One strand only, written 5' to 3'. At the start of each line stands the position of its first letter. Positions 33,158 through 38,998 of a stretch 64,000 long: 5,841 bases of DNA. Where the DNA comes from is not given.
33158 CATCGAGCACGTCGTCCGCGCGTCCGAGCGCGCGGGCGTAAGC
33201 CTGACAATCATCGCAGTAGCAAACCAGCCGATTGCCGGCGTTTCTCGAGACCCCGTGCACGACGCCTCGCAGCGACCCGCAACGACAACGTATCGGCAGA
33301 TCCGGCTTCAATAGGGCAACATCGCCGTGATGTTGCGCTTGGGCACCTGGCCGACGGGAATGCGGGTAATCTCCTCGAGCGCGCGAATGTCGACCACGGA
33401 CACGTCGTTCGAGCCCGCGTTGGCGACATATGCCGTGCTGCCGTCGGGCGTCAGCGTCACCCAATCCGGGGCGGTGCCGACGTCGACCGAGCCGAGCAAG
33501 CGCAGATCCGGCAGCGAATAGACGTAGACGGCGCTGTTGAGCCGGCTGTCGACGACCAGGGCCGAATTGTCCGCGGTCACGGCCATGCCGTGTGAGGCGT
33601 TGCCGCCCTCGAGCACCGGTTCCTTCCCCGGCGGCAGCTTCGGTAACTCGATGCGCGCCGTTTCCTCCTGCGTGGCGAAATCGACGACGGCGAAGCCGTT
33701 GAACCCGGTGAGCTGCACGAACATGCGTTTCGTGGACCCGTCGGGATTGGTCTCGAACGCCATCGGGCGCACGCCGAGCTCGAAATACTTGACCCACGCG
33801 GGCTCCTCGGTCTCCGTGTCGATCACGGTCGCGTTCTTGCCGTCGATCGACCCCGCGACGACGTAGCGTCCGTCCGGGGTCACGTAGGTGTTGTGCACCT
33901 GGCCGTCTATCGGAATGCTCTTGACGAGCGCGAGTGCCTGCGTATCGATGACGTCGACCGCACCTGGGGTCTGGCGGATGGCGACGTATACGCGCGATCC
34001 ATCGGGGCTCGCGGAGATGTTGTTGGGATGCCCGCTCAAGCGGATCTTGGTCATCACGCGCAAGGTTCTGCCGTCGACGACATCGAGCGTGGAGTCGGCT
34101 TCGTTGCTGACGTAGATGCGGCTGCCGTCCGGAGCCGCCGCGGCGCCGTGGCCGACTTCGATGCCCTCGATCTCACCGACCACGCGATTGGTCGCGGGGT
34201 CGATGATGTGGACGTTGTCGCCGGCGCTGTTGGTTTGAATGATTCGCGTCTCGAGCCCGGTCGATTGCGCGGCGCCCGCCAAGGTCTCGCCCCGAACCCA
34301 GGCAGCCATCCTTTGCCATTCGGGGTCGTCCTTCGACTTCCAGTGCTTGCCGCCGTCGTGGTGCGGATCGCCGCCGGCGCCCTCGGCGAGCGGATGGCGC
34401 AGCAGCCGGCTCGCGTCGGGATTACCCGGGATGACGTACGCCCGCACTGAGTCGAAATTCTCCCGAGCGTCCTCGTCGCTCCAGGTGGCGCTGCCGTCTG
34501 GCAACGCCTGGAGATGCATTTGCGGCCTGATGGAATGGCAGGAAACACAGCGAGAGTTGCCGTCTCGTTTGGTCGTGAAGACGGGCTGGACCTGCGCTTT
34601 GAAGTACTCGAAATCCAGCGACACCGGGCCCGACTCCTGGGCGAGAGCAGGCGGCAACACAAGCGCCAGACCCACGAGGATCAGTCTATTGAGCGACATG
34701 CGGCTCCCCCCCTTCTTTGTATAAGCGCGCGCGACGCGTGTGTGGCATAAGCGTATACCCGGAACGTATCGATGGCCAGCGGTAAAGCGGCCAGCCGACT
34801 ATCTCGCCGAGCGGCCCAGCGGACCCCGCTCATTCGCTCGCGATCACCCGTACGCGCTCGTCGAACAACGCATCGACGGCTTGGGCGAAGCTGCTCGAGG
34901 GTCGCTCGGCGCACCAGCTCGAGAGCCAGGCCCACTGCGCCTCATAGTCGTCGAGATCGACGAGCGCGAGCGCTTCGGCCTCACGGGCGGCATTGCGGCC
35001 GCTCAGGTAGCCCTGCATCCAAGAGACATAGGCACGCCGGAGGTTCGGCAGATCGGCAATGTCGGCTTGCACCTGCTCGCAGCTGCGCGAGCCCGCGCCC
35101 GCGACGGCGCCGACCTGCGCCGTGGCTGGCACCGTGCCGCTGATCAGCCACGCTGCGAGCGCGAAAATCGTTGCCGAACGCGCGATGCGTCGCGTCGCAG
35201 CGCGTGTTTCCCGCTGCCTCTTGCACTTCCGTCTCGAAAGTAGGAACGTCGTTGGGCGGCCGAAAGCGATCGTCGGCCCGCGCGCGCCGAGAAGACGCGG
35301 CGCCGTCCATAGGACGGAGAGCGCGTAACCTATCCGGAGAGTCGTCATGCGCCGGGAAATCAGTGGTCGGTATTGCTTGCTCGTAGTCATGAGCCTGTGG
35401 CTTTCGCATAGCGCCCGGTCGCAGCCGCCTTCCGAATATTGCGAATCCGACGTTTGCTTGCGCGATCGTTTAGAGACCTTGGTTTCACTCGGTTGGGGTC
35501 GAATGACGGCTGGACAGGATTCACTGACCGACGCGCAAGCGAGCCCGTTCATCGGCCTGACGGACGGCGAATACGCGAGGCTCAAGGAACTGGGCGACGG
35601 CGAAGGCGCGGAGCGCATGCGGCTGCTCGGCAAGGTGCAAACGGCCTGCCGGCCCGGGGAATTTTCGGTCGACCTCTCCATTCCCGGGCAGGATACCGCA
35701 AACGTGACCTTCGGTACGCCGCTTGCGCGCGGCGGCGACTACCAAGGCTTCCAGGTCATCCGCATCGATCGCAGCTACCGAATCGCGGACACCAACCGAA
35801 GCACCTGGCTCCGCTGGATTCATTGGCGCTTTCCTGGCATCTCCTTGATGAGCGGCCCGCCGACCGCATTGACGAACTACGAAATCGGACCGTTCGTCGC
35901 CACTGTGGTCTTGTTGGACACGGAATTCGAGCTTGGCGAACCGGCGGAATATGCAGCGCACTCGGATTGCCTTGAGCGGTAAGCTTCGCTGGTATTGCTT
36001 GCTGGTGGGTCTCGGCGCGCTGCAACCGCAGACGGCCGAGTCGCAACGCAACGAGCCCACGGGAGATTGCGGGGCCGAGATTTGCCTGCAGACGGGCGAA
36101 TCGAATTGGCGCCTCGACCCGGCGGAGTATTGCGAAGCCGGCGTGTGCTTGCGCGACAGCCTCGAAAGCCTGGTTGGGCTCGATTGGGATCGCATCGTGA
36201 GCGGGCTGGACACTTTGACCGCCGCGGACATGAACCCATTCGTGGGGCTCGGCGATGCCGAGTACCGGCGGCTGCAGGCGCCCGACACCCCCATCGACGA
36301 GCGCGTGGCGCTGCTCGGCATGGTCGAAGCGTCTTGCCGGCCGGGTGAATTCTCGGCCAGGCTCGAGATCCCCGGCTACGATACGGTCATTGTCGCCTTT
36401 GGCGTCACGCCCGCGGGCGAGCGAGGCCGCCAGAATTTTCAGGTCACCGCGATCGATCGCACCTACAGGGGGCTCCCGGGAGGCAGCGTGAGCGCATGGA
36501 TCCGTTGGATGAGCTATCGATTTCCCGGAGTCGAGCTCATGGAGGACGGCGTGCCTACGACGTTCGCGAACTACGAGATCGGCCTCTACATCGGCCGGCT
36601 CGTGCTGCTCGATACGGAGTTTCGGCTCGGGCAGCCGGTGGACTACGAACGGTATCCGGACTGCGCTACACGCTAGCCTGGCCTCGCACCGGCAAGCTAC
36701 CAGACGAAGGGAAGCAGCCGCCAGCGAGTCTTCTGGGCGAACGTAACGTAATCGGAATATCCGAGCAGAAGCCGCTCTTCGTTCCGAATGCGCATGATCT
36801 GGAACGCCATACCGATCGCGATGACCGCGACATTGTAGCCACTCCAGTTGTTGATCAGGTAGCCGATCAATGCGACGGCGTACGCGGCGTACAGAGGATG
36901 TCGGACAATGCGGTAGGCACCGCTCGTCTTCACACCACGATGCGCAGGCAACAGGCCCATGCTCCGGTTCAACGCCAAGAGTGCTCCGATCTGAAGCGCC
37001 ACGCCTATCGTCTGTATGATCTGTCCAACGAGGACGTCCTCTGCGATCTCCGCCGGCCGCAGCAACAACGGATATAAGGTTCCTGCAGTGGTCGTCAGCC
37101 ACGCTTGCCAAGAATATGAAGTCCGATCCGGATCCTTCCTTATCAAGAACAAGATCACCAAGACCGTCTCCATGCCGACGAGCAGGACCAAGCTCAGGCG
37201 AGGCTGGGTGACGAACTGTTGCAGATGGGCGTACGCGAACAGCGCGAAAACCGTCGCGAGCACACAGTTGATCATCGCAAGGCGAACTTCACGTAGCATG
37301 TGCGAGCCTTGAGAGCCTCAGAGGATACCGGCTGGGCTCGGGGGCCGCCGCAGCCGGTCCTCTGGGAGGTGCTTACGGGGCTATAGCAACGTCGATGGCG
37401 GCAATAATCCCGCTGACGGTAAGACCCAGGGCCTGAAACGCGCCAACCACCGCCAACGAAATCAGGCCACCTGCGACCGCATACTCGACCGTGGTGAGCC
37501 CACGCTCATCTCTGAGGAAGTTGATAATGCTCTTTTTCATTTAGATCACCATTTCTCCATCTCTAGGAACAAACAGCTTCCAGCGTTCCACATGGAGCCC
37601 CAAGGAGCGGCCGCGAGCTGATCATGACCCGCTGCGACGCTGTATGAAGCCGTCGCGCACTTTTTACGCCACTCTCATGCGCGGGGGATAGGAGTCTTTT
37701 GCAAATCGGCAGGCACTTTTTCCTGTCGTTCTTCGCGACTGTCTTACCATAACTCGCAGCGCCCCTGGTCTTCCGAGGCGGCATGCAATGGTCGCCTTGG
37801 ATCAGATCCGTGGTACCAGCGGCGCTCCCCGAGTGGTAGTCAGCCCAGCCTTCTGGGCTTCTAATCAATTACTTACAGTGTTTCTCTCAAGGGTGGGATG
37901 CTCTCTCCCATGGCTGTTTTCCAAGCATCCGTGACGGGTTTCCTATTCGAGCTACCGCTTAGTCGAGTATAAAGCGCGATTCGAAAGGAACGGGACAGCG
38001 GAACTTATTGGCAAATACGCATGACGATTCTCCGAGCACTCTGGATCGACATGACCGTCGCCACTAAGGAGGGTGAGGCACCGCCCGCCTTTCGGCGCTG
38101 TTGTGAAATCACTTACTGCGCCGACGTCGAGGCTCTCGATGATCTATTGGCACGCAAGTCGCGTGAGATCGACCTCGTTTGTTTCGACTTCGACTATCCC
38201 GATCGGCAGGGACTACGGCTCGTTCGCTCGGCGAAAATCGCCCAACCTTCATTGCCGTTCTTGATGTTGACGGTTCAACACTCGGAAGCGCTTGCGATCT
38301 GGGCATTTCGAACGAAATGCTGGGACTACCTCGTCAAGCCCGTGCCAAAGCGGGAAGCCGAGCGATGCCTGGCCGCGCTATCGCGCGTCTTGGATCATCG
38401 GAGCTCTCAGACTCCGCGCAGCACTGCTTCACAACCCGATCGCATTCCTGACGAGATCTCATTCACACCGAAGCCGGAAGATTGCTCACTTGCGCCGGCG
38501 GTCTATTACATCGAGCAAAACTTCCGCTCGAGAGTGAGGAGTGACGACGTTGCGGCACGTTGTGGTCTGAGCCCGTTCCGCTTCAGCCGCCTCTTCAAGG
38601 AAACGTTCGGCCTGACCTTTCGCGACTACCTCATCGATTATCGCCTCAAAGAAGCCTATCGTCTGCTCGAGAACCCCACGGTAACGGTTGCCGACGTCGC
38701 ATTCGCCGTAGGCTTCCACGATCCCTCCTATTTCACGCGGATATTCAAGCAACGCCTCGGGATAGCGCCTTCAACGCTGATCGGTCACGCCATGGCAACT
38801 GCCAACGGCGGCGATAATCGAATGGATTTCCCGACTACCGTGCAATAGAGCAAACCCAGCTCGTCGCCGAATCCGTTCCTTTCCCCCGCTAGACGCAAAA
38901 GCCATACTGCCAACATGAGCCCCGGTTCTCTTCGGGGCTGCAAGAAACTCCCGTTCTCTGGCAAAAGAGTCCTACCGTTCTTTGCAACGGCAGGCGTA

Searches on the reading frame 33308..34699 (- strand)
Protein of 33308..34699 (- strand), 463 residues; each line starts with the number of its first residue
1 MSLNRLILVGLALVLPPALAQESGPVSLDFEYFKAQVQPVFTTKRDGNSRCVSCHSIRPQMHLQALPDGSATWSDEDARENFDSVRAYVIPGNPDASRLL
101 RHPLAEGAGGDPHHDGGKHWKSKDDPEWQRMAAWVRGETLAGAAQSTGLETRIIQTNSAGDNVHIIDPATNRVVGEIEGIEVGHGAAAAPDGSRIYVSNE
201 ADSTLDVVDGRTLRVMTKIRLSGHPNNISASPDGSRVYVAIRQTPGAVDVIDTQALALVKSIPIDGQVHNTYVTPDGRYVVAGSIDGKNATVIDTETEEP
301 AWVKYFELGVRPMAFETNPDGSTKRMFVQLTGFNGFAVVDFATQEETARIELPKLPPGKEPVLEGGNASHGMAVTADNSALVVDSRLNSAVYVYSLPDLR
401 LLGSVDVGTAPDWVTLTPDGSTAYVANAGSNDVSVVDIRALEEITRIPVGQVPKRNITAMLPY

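Call 8: search_protein_families(library=pfam, proteins=[window:33308-34699:-], max_evalue=0.0001)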
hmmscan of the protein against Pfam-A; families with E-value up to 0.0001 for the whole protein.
window:33308-34699:- (463 aa): 5 families
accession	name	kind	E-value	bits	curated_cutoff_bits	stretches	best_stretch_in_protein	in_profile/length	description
PF21783.3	YNCE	-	1.4e-12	48.1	27.1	1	152-455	41-330/339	YNCE-like beta-propeller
PF25174.1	Beta-prop_THOC3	-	9.4e-11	41.7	305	1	153-286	61-192/272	THOC3 beta-propeller domain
PF10282.15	Lactonase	-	9.3e-09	35.4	21.7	0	268-438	145-320/344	Lactonase, 7-bladed beta-propeller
PF02239.22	Cytochrom_D1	-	1.2e-08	34.4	25.5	1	157-278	11-128/368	Cytochrome D1 heme domain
PF23414.1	Beta-prop_EML_2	-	1.6e-05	24.9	90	0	187-288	5-104/266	Echinoderm microtubule-associated protein second beta-propeller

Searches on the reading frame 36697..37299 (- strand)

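Call 7: search_protein_families(library=pfam, proteins=[window:36697-37299:-], max_evalue=0.0001)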
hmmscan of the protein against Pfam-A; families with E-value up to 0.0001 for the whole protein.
window:36697-37299:- (200 aa): 2 families
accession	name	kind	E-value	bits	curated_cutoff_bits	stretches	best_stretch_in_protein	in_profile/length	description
PF04140.19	ICMT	-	1.3e-06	29.2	24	1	90-178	6-93/95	Isoprenylcysteine carboxyl methyltransferase (ICMT) family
PF04191.18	PEMT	-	9.8e-05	23.2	25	1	121-178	40-98/105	Phospholipid methyltransferase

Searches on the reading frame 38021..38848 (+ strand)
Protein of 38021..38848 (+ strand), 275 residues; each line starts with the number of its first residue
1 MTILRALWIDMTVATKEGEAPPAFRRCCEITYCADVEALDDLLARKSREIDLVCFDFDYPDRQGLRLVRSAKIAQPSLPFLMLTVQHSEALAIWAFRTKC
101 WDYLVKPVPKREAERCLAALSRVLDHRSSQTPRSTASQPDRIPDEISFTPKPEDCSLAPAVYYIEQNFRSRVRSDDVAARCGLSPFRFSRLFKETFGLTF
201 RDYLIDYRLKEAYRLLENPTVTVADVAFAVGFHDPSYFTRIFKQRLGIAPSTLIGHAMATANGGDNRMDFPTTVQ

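Call 4: search_protein_families(library=pfam, proteins=[window:38021-38848:+], max_evalue=0.01)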
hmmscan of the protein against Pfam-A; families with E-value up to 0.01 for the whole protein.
window:38021-38848:+ (275 aa): 3 families
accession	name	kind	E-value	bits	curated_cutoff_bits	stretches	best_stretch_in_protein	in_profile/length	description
PF12833.13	HTH_18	-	9.4e-24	84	33.6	1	178-252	2-76/80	Helix-turn-helix domain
PF00165.29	HTH_AraC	-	2e-20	72.8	26.6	2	221-251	9-38/42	Bacterial regulatory helix-turn-helix proteins, AraC family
PF00072.30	Response_reg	-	2.6e-08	34.4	30.2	1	32-112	27-105/111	Response regulator receiver domain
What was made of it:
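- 38021..38848 (+): Response-regulator/AraC-type regulator upstream of the operon (candidate regulator). Pfam Response_reg plus HTH_18/HTH_AraC (call 4).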

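Call 5: search_protein_families(library=ncbifam, proteins=[window:38021-38848:+], max_evalue=0.01)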
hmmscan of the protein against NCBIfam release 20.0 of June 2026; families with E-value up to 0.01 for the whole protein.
window:38021-38848:+ (275 aa): 75 families (the best 25 are shown)
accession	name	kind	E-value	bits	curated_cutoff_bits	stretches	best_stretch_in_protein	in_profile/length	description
NF047788.1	TransRegPocR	equivalog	1e-20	74.2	500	1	148-252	182-286/296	transcriptional regulator PocR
NF007860.0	PRK10572.1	equivalog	1e-18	67.2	208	1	152-252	180-280/292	arabinose operon transcriptional regulator AraC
NF047455.1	TF_Staph_AryK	equivalog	1.1e-13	50.4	850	1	151-252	153-254/759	transcriptional regulator AryK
TIGR04094.1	adjacent_YSIRK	equivalog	3.6e-13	49.2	200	1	161-251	291-380/383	YSIRK-targeted surface antigen transcriptional regulator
NF010028.0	PRK13503.1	equivalog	1.1e-12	48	288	1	160-253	176-269/278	HTH-type transcriptional activator RhaS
NF006902.0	PRK09393.1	equivalog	2e-12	46.9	425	1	133-252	200-317/327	transcriptional regulator FtrA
NF049968.1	QhpR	equivalog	3.3e-12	46.2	250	1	121-252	152-282/284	AraC-like transcriptional regulator QhpR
TIGR02297.1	HpaA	equivalog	4.8e-11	42.4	274.65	1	163-252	194-283/287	4-hydroxyphenylacetate catabolism regulatory protein HpaA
NF052534.1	RzbtTranRegRhrA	equivalog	1.7e-10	40.7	500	1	163-253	215-307/312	rhizobactin biosynthesis transcriptional regulator RhrA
NF049932.1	TranspRegBtr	equivalog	2.9e-10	39.3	900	1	159-253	168-262/531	bacillibactin transport transcriptional regulator Btr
NF012144.2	ramA_TF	equivalog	4.7e-10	39.9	180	1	161-251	11-101/108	RamA family antibiotic efflux transcriptional regulator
NF007243.0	PRK09685.1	equivalog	2.4e-09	37.1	199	1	157-251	200-296/303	transcriptional regulator FeaR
NF041734.1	resp_reg_RppA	equivalog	5.7e-09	35.7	250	1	40-127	37-124/229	two-component system response regulator RppA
NF007693.0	PRK10371.1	equivalog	1.3e-08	34.5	253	1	162-251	205-294/309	transcriptional regulator MelR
NF007005.1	PRK09468.1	equivalog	1.7e-08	34.2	331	1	29-140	29-135/237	osmolarity response regulator transcription factor OmpR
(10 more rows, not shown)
